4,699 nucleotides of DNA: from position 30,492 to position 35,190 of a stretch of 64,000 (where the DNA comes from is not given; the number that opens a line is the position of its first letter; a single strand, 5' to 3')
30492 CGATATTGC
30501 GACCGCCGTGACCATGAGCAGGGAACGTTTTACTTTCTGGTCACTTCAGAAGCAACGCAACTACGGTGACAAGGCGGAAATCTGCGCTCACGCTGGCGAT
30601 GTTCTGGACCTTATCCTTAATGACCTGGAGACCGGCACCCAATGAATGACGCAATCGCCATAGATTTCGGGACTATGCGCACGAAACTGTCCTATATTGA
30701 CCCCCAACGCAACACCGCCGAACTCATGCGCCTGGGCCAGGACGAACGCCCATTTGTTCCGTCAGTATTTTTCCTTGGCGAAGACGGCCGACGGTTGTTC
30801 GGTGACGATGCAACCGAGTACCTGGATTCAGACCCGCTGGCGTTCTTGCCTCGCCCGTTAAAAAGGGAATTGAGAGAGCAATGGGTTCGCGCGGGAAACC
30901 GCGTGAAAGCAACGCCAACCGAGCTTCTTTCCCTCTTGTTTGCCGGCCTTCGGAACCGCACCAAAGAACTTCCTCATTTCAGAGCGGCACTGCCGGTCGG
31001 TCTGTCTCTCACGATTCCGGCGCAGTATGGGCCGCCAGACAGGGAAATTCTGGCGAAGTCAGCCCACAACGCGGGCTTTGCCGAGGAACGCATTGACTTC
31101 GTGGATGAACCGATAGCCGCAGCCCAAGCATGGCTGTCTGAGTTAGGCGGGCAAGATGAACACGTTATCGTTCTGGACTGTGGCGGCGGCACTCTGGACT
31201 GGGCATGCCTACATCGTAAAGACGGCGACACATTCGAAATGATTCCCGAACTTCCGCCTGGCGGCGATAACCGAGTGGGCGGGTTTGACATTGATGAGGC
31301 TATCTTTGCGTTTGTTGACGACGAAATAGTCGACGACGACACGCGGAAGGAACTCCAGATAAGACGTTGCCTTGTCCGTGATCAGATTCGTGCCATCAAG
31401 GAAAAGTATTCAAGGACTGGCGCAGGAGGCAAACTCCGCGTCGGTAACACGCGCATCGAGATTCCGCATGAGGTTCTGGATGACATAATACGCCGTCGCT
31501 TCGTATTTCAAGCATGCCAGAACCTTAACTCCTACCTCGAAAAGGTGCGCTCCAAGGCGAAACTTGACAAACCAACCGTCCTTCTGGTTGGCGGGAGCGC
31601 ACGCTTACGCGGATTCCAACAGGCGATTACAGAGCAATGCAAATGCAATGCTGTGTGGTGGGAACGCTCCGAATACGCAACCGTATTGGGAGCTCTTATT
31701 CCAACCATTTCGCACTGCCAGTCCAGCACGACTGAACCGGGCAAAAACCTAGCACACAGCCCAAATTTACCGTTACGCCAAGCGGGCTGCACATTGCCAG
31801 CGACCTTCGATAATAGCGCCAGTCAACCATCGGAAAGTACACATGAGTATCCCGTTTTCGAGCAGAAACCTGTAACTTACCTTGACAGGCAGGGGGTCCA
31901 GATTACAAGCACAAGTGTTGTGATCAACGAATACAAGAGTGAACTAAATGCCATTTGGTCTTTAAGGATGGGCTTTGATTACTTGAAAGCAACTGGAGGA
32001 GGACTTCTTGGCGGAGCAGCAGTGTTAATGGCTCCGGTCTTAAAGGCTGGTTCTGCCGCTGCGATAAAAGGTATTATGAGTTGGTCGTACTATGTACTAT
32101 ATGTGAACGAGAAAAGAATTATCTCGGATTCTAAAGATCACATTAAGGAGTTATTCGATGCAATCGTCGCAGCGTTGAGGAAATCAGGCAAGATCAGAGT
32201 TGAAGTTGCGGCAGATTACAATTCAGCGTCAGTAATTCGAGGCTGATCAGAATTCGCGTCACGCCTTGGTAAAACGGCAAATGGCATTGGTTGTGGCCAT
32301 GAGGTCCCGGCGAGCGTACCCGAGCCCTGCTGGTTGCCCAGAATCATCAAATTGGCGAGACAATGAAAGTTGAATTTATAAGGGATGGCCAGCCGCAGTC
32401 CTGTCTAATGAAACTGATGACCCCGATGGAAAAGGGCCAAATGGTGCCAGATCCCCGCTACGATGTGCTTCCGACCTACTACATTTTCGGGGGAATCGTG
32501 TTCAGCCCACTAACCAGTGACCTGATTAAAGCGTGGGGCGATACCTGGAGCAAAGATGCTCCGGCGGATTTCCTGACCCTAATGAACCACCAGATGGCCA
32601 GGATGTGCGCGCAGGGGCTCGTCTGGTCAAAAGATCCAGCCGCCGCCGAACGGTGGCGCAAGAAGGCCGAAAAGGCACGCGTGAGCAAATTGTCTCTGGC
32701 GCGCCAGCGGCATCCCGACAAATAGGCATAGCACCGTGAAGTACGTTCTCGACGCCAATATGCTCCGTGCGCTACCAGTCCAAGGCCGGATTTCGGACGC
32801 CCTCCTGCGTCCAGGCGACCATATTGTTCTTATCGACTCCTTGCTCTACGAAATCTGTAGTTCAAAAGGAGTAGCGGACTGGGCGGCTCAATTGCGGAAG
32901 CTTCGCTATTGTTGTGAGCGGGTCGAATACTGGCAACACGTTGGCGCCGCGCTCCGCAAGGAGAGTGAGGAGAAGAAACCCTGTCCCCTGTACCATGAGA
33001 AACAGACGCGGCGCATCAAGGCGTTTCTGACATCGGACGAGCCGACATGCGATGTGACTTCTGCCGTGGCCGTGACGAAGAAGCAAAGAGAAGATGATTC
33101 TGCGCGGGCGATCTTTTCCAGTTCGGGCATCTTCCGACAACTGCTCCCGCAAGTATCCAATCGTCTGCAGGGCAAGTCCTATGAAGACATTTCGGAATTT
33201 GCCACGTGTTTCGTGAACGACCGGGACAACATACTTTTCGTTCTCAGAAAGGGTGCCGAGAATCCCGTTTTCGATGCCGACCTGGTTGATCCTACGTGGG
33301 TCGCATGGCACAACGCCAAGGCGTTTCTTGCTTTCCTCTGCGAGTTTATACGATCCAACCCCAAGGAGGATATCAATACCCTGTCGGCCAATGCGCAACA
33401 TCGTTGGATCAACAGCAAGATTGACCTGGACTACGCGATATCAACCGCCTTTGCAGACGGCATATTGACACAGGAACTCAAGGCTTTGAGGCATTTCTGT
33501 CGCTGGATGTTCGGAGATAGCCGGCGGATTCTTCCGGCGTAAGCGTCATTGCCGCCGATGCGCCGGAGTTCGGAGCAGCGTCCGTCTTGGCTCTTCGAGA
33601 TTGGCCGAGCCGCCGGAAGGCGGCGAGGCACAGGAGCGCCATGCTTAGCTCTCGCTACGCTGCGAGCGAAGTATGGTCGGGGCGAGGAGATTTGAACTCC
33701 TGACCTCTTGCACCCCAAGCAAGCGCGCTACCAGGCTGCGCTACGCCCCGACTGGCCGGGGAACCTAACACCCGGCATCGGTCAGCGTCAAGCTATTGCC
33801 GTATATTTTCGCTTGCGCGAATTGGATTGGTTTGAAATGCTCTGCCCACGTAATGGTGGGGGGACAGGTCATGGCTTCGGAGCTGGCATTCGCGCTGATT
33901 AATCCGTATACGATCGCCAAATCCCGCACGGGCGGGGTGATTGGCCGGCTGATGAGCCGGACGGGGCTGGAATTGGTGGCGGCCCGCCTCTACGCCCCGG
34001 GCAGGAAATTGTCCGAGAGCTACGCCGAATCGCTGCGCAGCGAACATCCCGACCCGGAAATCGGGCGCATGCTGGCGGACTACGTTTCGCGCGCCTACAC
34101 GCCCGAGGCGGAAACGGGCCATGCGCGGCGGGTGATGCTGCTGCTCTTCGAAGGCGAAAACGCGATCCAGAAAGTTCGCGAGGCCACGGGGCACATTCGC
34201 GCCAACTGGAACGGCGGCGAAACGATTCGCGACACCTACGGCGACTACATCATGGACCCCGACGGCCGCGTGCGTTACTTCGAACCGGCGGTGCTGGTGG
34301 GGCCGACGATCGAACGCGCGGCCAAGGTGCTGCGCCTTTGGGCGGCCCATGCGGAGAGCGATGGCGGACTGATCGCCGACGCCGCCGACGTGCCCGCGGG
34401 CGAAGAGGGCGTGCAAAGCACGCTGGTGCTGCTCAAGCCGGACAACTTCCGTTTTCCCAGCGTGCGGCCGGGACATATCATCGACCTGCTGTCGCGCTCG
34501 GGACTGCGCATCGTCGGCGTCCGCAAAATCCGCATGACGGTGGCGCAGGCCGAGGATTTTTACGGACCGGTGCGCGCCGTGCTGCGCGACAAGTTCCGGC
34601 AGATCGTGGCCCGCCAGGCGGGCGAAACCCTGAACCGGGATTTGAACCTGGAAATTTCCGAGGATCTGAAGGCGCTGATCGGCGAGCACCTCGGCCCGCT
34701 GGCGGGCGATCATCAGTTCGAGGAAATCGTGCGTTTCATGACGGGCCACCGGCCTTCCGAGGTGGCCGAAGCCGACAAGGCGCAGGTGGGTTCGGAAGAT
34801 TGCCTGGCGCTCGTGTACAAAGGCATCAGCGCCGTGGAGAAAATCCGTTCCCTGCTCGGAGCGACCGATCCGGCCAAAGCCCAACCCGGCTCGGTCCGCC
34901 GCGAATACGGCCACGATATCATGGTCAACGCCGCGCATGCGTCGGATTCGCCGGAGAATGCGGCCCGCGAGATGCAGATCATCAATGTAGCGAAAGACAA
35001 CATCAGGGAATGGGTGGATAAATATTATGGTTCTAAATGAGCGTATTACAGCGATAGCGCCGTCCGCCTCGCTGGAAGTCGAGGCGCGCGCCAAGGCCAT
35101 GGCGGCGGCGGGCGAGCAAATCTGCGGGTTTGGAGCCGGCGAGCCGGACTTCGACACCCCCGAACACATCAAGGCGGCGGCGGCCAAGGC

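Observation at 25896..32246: Candidate novel system: papain-like peptidase + two dynamin-like GTPases + SBD-less Hsp70-like ATPase in one coupled operon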

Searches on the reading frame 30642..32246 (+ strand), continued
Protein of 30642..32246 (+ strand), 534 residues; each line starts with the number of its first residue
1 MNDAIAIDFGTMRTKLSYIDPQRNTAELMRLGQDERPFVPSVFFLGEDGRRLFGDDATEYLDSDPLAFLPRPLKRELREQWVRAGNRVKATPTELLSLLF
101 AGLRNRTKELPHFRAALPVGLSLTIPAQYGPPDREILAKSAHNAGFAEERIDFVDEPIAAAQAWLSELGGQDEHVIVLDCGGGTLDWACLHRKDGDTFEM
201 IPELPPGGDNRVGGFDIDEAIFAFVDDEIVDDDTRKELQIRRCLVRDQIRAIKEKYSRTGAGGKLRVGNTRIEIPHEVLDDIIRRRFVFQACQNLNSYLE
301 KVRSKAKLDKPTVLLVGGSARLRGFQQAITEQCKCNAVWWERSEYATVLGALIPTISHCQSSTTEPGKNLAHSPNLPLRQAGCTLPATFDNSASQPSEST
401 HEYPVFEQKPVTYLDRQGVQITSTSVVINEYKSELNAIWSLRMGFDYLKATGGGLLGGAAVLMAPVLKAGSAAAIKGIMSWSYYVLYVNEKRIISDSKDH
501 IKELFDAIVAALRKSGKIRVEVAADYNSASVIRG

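Call 89: find_related_loci(query=A5, collection=metagenome_contigs, flank=10000)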
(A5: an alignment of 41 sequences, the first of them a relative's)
Query A5 (534 aa) in metagenome_contigs; peptide patterns used: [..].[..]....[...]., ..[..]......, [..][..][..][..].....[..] (x = any residue, [..] = any of these).
600 stretches matched a pattern (row limit reached: there are more); 50 encode a relative of the query (tblastn E <= 1e-3); 49 distinct loci.
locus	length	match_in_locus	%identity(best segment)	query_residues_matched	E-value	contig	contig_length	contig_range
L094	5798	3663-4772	88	1-370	0e+0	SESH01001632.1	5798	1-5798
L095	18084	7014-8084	72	1-356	7e-169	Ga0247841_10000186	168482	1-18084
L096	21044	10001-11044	48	1-352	5e-101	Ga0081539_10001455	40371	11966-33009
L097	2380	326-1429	44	1-366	2e-84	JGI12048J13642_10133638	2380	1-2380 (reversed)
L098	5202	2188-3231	44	1-352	2e-78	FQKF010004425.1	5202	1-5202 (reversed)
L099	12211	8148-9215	41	1-353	3e-70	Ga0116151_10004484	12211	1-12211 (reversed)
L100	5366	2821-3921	40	1-366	6e-68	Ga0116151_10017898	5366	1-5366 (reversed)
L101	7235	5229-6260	34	5-351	2e-43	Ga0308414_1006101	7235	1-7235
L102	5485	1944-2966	34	5-350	3e-42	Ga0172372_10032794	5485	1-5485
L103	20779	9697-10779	32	5-376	7e-42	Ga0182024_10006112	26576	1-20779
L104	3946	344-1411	33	5-365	8e-41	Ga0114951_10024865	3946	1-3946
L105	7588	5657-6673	34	5-353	2e-37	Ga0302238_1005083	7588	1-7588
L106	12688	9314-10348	31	5-353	3e-34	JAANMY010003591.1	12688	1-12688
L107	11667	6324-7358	31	5-353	3e-34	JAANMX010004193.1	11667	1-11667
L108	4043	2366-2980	29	6-221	2e-15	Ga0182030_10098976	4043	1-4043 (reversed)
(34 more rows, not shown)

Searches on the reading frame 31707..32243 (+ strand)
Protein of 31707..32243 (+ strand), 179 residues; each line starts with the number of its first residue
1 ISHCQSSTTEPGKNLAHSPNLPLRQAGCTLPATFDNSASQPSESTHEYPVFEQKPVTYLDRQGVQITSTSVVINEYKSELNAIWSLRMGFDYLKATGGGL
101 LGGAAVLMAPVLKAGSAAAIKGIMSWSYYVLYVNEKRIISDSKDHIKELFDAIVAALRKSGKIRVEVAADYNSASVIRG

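Call 38: search_protein_families(library=pfam, proteins=[window:31707-32243:+], max_evalue=1)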
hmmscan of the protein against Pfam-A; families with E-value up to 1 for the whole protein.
window:31707-32243:+ (179 aa): 0 families

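Call 58: search_protein_representatives(protein=window:31707-32243:+)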
Query: 179 residues. Proteins with E-value up to 0.001 (for the whole library): 3; up to 1e-10: 1; up to 1e-30: 0. The best 3 are listed.
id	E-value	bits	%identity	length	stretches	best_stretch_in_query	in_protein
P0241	1.6e-11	60.6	34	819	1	22-178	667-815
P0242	6.1e-05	39.1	27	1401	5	57-115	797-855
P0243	3.3e-04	36.7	38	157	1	74-140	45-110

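Call 59: search_protein_families(library=pfam, proteins=[P0241, P0242, P0243], max_evalue=0.01)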
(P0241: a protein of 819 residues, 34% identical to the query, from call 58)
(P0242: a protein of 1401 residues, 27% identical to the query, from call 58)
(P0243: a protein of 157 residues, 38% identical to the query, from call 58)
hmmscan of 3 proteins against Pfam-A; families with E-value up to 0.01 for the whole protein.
P0241 (819 aa): 4 families
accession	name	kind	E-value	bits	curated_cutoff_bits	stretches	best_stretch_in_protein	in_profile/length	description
PF03781.23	FGE-sulfatase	-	3.9e-47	161.5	23.3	1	447-671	4-254/255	Sulfatase-modifying factor enzyme 1-like domain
PF00012.26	HSP70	-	3.8e-30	105.1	20.6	1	4-339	2-373/599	Hsp70 protein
PF06723.19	MreB_Mbl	-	7.2e-14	51.8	27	2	253-342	231-323/327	MreB/Mbl protein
PF02782.22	FGGY_C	-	0.0038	17.5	27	1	279-339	139-195/198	FGGY family of carbohydrate kinases, C-terminal domain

P0242 (1401 aa): 6 families
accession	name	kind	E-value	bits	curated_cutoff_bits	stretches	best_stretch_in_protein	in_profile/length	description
PF16249.12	DUF4906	-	1.2e-08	35.4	27.7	1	227-303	5-72/73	Domain of unknown function (DUF4906)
PF24733.1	DUF7684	-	3.7e-08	33.6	26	0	923-981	30-89/135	Domain of unknown function (DUF7684)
PF23648.1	DUF7147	-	0.0021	19.1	27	0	433-469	33-69/125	Domain of unknown function (DUF7147)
PF21551.2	CSL4_N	-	0.0037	17.4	27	0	509-539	20-50/57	Exosome complex component CSL4, N-terminal domain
PF24928.1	DUF7748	-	0.004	17.7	25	0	1016-1042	46-72/92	Domain of unknown function (DUF7748)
PF16552.11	OAM_alpha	-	0.0061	16.9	29.7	0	959-1006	60-107/115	D-ornithine 4,5-aminomutase alpha-subunit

P0243 (157 aa): 0 families

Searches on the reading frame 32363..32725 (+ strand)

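Call 4: search_protein_families(library=pfam, proteins=[window:32363-32725:+], max_evalue=0.01)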
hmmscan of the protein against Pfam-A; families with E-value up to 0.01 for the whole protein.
window:32363-32725:+ (120 aa): 1 family
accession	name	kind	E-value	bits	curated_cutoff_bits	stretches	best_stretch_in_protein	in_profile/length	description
PF17815.7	PDZ_3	-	1.2e-13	51.5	22.8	1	28-85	1-58/145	PDZ domain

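Call 5: search_protein_families(library=padloc, proteins=[window:32363-32725:+], max_evalue=0.01)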
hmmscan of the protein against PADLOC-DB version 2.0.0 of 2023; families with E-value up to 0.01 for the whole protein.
window:32363-32725:+ (120 aa): 0 families

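Call 6: search_protein_families(library=ncbifam, proteins=[window:32363-32725:+], max_evalue=0.01)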
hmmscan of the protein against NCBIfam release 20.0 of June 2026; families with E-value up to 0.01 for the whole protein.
window:32363-32725:+ (120 aa): 0 families

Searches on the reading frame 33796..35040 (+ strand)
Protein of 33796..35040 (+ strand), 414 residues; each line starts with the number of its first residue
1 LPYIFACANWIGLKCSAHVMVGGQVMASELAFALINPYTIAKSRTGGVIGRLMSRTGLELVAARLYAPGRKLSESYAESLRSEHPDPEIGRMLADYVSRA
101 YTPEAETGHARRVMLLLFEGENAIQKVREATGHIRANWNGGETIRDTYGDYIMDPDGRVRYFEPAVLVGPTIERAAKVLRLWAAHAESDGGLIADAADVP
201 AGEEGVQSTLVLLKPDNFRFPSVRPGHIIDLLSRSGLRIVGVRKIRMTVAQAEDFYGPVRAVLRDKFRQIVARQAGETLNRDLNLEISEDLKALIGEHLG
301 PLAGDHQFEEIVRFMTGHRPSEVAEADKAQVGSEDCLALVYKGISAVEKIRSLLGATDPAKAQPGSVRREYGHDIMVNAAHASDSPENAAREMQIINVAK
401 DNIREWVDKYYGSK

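Call 76: search_protein_families(library=pfam, proteins=[window:33796-35040:+], max_evalue=0.0001)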
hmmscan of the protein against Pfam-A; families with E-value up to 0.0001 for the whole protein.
window:33796-35040:+ (414 aa): 1 family
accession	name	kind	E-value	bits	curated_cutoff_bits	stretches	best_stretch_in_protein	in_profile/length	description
PF00334.24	NDK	-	2.2e-35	121.9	27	3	311-396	44-129/135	Nucleoside diphosphate kinase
